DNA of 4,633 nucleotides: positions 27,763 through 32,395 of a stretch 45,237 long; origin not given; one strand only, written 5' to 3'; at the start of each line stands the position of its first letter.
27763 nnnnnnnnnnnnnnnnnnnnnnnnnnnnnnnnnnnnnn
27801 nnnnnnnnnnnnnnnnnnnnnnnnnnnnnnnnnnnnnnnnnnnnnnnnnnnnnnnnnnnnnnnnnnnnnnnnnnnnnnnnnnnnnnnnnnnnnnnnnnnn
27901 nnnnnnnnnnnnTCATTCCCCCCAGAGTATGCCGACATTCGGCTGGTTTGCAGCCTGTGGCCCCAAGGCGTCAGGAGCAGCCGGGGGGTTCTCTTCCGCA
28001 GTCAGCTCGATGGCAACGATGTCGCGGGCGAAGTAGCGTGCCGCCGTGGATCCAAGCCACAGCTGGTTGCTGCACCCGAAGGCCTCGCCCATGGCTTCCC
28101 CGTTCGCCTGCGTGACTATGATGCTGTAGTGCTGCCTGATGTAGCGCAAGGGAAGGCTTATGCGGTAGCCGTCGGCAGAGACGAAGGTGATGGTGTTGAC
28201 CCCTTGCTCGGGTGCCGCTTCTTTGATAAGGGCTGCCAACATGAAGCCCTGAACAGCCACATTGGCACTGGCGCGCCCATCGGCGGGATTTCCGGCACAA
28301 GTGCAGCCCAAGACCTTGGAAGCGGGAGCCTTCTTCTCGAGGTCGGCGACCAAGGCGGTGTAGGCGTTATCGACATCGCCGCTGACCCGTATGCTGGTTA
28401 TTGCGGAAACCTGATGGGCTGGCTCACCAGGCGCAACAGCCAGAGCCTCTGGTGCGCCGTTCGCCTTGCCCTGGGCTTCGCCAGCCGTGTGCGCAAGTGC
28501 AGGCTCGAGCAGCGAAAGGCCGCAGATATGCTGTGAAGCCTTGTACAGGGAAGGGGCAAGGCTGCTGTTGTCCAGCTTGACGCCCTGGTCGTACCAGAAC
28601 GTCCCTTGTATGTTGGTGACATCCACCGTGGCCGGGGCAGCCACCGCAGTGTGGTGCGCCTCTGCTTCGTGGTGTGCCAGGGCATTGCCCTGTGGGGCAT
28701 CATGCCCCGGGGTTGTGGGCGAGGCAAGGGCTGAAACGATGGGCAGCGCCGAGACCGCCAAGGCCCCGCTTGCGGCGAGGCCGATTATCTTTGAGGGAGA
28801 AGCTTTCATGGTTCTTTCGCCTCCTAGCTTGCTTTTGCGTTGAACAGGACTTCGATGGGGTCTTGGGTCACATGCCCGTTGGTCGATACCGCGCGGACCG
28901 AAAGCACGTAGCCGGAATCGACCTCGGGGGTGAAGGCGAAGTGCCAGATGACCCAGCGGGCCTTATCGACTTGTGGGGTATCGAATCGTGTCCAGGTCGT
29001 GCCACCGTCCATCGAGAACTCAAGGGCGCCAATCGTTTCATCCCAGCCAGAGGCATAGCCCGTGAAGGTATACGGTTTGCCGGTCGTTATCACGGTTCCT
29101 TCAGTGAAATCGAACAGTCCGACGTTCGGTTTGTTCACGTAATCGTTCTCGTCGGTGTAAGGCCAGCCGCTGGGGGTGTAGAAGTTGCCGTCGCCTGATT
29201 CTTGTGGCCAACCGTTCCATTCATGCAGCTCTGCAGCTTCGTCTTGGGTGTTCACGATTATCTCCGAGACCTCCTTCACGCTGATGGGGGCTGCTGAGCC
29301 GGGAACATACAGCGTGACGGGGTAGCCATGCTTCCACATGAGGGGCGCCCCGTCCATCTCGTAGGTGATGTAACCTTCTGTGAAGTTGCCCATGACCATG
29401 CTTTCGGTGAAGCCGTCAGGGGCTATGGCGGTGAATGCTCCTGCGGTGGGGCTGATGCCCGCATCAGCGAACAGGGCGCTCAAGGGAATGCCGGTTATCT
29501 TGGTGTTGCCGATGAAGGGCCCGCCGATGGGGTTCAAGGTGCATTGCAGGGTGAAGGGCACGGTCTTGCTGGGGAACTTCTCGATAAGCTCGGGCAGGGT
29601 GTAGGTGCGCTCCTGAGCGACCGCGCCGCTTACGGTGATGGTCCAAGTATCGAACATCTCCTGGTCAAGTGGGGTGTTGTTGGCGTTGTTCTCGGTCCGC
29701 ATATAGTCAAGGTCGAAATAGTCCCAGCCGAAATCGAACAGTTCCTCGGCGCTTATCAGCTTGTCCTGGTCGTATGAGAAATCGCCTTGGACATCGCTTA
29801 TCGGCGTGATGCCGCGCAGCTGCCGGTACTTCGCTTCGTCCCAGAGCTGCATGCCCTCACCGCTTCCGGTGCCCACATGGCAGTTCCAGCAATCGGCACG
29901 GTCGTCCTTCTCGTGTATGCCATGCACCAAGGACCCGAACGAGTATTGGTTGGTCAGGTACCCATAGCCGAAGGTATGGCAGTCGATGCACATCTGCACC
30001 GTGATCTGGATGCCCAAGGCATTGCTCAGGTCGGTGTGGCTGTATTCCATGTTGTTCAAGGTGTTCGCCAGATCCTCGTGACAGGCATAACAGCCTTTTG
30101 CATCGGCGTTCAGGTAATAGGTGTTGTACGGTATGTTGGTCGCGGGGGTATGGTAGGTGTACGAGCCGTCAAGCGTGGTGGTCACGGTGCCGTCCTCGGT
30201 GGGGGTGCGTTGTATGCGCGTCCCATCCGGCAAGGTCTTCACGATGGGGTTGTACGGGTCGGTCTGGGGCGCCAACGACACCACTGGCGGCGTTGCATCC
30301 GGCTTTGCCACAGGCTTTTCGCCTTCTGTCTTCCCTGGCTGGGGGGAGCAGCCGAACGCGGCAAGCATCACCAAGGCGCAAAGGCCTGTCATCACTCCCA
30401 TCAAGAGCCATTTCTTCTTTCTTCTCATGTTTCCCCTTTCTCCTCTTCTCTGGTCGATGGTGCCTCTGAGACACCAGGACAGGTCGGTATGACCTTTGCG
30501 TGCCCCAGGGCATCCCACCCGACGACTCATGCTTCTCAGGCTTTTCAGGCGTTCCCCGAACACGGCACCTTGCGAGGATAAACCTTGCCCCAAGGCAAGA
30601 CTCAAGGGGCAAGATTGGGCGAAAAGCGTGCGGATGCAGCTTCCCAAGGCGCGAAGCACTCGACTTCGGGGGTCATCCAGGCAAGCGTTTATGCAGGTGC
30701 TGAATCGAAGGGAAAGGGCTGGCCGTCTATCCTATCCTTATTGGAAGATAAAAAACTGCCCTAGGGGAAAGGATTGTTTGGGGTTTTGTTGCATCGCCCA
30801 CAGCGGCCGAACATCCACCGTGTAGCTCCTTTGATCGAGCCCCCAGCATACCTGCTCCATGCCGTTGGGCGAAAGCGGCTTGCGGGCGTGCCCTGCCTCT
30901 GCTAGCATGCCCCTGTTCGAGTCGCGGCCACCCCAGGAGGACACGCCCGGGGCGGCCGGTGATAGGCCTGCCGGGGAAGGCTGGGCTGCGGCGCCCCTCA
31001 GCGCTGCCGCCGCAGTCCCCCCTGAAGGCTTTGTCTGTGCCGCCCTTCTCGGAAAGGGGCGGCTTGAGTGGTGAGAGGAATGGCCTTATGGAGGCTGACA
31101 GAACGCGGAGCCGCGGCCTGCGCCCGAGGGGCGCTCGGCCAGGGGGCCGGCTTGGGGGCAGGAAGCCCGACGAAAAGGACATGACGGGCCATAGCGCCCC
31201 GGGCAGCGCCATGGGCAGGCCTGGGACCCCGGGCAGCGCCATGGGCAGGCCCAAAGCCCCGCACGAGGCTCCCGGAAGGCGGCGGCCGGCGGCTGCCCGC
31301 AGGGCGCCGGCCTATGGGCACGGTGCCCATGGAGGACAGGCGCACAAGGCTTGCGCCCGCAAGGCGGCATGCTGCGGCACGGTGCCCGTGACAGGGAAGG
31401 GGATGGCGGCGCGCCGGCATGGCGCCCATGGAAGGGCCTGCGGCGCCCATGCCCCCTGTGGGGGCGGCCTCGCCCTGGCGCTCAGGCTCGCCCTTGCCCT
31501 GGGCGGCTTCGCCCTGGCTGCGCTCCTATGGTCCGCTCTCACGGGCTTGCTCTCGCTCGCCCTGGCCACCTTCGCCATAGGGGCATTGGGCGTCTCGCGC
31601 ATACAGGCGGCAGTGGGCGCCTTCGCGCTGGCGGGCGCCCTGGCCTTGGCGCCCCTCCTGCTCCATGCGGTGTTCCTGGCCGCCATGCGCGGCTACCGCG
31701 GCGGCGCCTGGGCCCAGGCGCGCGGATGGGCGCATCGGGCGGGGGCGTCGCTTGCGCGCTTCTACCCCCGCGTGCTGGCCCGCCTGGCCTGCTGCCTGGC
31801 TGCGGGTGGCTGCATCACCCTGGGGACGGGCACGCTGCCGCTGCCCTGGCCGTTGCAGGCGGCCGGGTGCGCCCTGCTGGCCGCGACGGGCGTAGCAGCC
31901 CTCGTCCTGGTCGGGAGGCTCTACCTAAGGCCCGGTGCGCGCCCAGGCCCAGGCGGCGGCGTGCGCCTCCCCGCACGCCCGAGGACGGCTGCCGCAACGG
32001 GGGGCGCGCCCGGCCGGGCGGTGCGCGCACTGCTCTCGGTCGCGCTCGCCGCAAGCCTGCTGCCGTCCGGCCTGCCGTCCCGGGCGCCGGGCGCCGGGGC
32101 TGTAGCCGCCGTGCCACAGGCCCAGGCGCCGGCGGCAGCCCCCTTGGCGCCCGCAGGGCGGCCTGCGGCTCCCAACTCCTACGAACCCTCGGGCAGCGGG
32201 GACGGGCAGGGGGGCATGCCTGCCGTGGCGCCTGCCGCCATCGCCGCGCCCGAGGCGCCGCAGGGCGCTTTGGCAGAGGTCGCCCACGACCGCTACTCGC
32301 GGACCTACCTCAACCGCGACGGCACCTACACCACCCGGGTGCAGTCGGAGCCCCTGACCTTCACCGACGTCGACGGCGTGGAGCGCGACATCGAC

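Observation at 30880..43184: GC-rich ~12-kb island: a ~3,600-codon Rhs/YD polymorphic-toxin locus with no recognisable delivery machinery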

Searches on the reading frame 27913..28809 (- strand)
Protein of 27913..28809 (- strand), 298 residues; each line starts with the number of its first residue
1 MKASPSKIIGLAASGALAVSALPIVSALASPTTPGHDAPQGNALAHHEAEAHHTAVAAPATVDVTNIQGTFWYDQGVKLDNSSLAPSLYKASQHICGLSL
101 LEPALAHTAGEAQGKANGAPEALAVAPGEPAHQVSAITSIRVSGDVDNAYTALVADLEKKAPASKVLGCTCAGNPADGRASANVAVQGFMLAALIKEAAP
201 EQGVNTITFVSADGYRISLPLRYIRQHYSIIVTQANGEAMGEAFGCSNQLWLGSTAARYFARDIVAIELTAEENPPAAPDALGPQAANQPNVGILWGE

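Call 79: search_protein_families(library=pfam, proteins=[window:27913-28809:-], max_evalue=0.01)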
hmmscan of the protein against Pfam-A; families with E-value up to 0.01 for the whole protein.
window:27913-28809:- (298 aa): 1 family
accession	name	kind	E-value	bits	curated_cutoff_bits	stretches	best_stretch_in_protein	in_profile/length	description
PF00174.25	Oxidored_molyb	-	4.9e-10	39.7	24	1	139-274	13-165/169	Oxidoreductase molybdopterin binding domain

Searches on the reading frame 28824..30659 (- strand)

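Call 7: search_protein_families(library=pfam, proteins=[window:28824-30659:-], max_evalue=0.01)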
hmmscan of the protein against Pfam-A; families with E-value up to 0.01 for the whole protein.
window:28824-30659:- (611 aa): 3 families
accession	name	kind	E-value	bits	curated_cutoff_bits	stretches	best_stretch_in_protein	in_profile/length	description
PF00174.25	Oxidored_molyb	-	9e-25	87.6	24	1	335-474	8-165/169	Oxidoreductase molybdopterin binding domain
PF22113.1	Mtrc-MtrF_II-IV_dom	-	8.4e-05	22.6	30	1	174-231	107-166/176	Outer membrane cytochrome MtrC/MtrF-like, domains II/IV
PF14522.11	Cytochrome_C7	-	0.0015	18.8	24.8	1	184-261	10-66/67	Cytochrome c7 and related cytochrome c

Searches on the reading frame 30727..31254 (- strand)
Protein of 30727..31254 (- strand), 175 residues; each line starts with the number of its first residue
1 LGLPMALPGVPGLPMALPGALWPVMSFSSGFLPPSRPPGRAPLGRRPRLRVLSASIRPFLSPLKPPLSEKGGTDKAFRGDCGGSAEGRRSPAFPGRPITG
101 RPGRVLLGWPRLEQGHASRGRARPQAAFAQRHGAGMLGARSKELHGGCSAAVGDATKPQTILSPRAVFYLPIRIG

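Call 79: search_protein_families(library=pfam, proteins=[window:30727-31254:-], max_evalue=0.01)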
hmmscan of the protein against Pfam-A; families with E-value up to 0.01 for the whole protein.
window:30727-31254:- (175 aa): 0 families

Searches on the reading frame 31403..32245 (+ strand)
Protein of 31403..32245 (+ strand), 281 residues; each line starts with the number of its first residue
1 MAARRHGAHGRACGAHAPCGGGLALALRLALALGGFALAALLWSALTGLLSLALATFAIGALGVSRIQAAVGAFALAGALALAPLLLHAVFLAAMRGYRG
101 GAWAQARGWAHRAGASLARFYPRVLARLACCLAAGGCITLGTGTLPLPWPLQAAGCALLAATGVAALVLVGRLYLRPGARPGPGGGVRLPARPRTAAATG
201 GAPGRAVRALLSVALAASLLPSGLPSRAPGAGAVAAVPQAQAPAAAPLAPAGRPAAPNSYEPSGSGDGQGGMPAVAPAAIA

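Call 16: search_protein_families(library=pfam, proteins=[window:31403-32245:+], max_evalue=10)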
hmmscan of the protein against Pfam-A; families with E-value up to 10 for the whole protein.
window:31403-32245:+ (281 aa): 1 family
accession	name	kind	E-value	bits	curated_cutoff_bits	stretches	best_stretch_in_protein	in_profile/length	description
PF12710.13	HAD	-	0.029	15.2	27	1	70-150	37-116/189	haloacid dehalogenase-like hydrolase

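Call 63: search_protein_families(library=ncbifam, proteins=[window:31403-32245:+], max_evalue=1)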
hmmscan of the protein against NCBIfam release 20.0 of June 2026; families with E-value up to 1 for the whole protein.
window:31403-32245:+ (281 aa): 0 families

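Call 65: predict_structure(alignment_id=A5)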
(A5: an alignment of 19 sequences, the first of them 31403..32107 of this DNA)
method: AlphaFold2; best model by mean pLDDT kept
length: 235 residues; sequences in the alignment: 19
mean_pLDDT: 74.8   pTM: 0.62
mean pLDDT of the five models: 74.8, 71.1, 70.0, 68.9, 68.6
residues with pLDDT >= 90: 54; 70-90: 95; 50-70: 47; < 50: 39
segments of 3 or more residues with pLDDT < 50: 1-14, 185-200, 225-228, 232-235
pLDDT, mean of each block of 10 residues (from residue 1): 43 50 83 89 94 94 90 90 86 68 67 83 91 89 88 90 89 73 48 47 64 67 51 48
secondary structure, 60 per line:
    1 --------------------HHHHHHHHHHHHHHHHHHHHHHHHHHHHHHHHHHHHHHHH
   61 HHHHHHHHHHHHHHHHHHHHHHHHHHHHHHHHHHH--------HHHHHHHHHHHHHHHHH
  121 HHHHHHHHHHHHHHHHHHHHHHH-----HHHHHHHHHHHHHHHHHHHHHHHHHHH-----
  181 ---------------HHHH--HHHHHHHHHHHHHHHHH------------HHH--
elements in order: H21-95 H104-143 H149-175 H196-199 H202-218
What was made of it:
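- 31469..31936 (+): Accessory-like membrane module (four TM segments, ORF aa ~171-326) with motifs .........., RFYPRVL and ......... The AF2 helical core has pLDDT 83-94 (call 65).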

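Call 68: fold_search(model_id=the predicted structure, library=pdb)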
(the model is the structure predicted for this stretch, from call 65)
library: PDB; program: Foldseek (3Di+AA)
matches with E <= 10: 2; with E <= 0.001: 0
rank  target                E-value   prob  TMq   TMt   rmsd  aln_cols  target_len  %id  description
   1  8jpb_R                6.6e+00  0.12  0.19  0.16   6.2        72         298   15  cryo-EM structure of NTSR1-GRK2-Galpha(q) complexes 1 (released 2023-08-09)
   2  1y2o_A                8.7e+00  0.04  0.19  0.18  32.0       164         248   11  Structure of N-terminal domain IRSp53/BAIAP2 (released 2005-02-15)
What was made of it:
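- The AF2 model of the head has no PDB match (best Foldseek E 6.6; call 68).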
